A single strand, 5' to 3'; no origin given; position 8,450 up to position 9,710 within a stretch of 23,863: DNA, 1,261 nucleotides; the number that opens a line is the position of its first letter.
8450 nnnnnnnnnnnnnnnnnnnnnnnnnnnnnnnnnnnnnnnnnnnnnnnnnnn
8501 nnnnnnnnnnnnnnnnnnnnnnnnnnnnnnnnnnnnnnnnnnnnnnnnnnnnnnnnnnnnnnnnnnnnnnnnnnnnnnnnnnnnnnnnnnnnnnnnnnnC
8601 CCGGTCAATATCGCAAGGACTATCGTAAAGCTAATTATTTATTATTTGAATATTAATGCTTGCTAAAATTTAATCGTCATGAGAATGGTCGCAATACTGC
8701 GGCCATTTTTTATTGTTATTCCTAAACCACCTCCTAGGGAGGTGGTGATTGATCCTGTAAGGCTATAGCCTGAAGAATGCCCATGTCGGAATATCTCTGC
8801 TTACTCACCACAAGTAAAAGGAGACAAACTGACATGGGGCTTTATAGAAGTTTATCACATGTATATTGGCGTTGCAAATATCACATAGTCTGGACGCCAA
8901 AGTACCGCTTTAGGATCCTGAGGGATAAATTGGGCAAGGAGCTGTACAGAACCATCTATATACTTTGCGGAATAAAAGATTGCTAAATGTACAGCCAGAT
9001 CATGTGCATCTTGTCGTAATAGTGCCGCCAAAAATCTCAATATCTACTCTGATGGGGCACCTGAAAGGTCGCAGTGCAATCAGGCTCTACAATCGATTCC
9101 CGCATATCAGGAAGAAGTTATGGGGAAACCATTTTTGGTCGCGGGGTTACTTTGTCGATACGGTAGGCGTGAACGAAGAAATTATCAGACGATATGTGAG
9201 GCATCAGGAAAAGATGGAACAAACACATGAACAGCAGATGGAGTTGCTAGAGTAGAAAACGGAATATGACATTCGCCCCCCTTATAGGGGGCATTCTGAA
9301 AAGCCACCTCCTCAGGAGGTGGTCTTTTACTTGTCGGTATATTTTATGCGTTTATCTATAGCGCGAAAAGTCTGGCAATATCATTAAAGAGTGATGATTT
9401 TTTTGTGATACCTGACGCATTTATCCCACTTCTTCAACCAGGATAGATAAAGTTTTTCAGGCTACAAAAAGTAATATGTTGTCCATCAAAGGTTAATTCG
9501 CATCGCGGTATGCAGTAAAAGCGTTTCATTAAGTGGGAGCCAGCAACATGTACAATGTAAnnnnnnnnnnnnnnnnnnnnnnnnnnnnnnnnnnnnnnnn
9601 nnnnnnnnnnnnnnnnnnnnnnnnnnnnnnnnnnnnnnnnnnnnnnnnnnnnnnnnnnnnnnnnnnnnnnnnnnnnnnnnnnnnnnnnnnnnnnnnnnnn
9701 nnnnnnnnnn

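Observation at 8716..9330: Degenerate IS200/IS605-family element with twin hairpins inserted between reiD and its target promoter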

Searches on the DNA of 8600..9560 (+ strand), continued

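Call 64: get_annotated_region(hit=H110, flank=400)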
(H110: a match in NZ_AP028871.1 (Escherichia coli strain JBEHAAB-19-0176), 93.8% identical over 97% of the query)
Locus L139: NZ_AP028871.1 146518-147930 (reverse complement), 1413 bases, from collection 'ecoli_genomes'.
description: Escherichia coli strain JBEHAAB-19-0176 plasmid pJBEHAAB-19-0176_1, complete sequence
organism: Escherichia coli strain JBEHAAB-19-0176 (NCBI taxid 562)
replicon: plasmid pJBEHAAB-19-0176_1; assembly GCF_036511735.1
host: Homo sapiens; source: stool; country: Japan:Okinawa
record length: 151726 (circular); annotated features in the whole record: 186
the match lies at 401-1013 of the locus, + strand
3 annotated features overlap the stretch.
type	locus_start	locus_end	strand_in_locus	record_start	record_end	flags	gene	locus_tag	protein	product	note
CDS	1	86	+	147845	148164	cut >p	-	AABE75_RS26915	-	integrase core domain-containing protein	frameshifted; internal stop; incomplete; partial in the middle of a contig; missing N-terminus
CDS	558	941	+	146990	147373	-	tnpA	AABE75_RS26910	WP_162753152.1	IS200/IS605 family transposase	-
CDS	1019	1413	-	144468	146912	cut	-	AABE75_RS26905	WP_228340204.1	SIR2 family protein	-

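Call 66: search_rna_families(source=window, start=8600, end=9560, threshold=evalue, max_evalue=1)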
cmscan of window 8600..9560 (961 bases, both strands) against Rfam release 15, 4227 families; matches with E-value up to 1: 0.
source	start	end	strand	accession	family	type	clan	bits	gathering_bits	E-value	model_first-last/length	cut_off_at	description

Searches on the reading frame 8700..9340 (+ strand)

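Call 48: search_solved_structures(query=L001:1635-2066:+, show_alignments=1)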
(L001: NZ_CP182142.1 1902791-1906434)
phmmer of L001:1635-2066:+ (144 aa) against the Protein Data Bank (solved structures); distinct sequences matched with E-value up to 0.001: 8.
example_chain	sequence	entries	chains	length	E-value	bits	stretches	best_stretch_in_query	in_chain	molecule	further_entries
2ec2_A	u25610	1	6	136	1.4e-26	96.2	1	4-133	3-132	136aa long hypothetical transposase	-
2f4f_A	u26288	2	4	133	7.6e-24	87.3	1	5-134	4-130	Transposase, putative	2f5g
2xm3_A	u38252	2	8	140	4.9e-21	78.2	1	8-130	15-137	TRANSPOSASE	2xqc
2xma_A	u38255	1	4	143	5.3e-21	78.1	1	8-130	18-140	TRANSPOSASE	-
2xo6_A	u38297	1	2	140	1.5e-20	76.6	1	8-130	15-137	TRANSPOSASE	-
2fyx_A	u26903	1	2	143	3.7e-20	75.4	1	9-130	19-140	transposase, putative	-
2a6m_A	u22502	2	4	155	5.4e-20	74.8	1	3-136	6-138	ISHp608 transposase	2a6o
2vhg_A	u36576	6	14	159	5.9e-20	74.7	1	3-136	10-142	TRANSPOSASE ORFA | Putative transposase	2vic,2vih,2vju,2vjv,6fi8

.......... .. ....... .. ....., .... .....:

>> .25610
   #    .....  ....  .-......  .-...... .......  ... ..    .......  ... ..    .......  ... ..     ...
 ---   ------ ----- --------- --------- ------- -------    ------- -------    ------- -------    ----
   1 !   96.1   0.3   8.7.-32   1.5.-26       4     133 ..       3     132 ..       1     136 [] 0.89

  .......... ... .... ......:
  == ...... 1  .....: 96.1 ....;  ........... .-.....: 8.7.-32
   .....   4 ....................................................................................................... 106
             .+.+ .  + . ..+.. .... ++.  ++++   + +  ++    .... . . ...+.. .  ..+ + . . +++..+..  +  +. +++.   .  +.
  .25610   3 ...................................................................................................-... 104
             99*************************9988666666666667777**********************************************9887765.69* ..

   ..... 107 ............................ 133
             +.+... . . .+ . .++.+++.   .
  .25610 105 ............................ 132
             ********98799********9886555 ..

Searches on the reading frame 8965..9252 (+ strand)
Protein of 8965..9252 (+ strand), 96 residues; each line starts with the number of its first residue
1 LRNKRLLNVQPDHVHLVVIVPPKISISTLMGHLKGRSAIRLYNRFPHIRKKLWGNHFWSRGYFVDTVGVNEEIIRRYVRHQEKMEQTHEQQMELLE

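Call 33: find_encoding_contigs(protein=P0137, flank=3000, max_places=4)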
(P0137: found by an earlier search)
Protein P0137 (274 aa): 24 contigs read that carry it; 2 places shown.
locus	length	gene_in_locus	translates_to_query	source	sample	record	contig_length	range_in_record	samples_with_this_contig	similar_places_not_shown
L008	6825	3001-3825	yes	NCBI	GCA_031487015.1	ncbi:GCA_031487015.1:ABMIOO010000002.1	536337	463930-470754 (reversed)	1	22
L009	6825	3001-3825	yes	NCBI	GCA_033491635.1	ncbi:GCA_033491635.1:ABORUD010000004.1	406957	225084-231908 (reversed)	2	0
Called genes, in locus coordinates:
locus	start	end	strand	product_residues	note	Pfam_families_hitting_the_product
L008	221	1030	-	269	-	PF04962:KduI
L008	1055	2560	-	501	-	PF00171:Aldedh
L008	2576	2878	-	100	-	-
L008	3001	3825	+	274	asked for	PF02311:AraC_binding, PF07883:Cupin_2 (weak), PF00165:HTH_AraC (weak), PF12833:HTH_18, PF00165:HTH_AraC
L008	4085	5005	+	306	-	PF01261:AP_endonuc_2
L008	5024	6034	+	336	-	PF01408:GFO_IDH_MocA, PF03447:NAD_binding_3 (weak), PF02894:GFO_IDH_MocA_C, PF22725:GFO_IDH_MocA_C3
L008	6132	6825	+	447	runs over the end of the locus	PF02055:Glyco_hydro_30, PF02057:Glyco_hydro_59 (weak), PF17189:Glyco_hydro_30C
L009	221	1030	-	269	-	PF04962:KduI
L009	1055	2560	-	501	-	PF00171:Aldedh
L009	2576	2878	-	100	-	-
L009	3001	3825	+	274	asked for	PF02311:AraC_binding, PF07883:Cupin_2 (weak), PF00165:HTH_AraC (weak), PF12833:HTH_18, PF00165:HTH_AraC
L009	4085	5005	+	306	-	PF01261:AP_endonuc_2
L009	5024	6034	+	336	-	PF01408:GFO_IDH_MocA, PF03447:NAD_binding_3 (weak), PF02894:GFO_IDH_MocA_C, PF22725:GFO_IDH_MocA_C3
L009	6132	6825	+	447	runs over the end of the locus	PF02055:Glyco_hydro_30, PF02057:Glyco_hydro_59 (weak), PF17189:Glyco_hydro_30C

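Call 34: find_encoding_contigs(protein=P0135, flank=3000, max_places=8)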
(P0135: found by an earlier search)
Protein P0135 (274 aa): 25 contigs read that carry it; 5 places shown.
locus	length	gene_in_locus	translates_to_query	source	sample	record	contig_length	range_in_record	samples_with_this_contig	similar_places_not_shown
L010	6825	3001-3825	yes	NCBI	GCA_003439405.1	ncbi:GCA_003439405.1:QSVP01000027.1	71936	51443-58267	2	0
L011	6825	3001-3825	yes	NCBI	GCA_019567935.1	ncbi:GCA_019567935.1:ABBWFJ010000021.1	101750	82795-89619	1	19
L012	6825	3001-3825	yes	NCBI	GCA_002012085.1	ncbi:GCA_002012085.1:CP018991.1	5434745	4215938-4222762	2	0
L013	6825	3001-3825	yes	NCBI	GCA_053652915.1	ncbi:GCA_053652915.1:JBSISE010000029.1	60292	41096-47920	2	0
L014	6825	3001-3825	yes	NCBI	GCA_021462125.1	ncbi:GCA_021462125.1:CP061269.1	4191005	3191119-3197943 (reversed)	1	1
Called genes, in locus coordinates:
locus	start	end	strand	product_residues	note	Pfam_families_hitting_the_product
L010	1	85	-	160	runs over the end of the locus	PF01797:Y1_Tnp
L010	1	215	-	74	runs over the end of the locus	-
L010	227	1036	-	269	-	PF04962:KduI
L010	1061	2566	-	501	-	PF00171:Aldedh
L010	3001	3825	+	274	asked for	PF02311:AraC_binding, PF07883:Cupin_2 (weak), PF00165:HTH_AraC (weak), PF12833:HTH_18, PF00165:HTH_AraC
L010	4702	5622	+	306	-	PF01261:AP_endonuc_2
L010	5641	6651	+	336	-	PF01408:GFO_IDH_MocA, PF03447:NAD_binding_3 (weak), PF02894:GFO_IDH_MocA_C, PF22725:GFO_IDH_MocA_C3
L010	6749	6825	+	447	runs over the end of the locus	PF02055:Glyco_hydro_30, PF02057:Glyco_hydro_59 (weak), PF17189:Glyco_hydro_30C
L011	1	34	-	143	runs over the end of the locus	PF01797:Y1_Tnp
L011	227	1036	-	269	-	PF04962:KduI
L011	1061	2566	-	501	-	PF00171:Aldedh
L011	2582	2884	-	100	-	-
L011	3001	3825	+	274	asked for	PF02311:AraC_binding, PF07883:Cupin_2 (weak), PF00165:HTH_AraC (weak), PF12833:HTH_18, PF00165:HTH_AraC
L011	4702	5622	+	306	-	PF01261:AP_endonuc_2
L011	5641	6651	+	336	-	PF01408:GFO_IDH_MocA, PF03447:NAD_binding_3 (weak), PF02894:GFO_IDH_MocA_C, PF22725:GFO_IDH_MocA_C3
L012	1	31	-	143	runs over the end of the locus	PF01797:Y1_Tnp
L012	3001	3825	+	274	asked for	PF02311:AraC_binding, PF07883:Cupin_2 (weak), PF00165:HTH_AraC (weak), PF12833:HTH_18, PF00165:HTH_AraC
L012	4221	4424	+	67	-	PF01797:Y1_Tnp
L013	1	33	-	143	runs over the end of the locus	PF01797:Y1_Tnp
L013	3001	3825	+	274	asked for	PF02311:AraC_binding, PF07883:Cupin_2 (weak), PF00165:HTH_AraC (weak), PF12833:HTH_18, PF00165:HTH_AraC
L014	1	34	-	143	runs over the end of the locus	PF01797:Y1_Tnp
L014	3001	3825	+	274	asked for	PF02311:AraC_binding, PF07883:Cupin_2 (weak), PF00165:HTH_AraC (weak), PF12833:HTH_18, PF00165:HTH_AraC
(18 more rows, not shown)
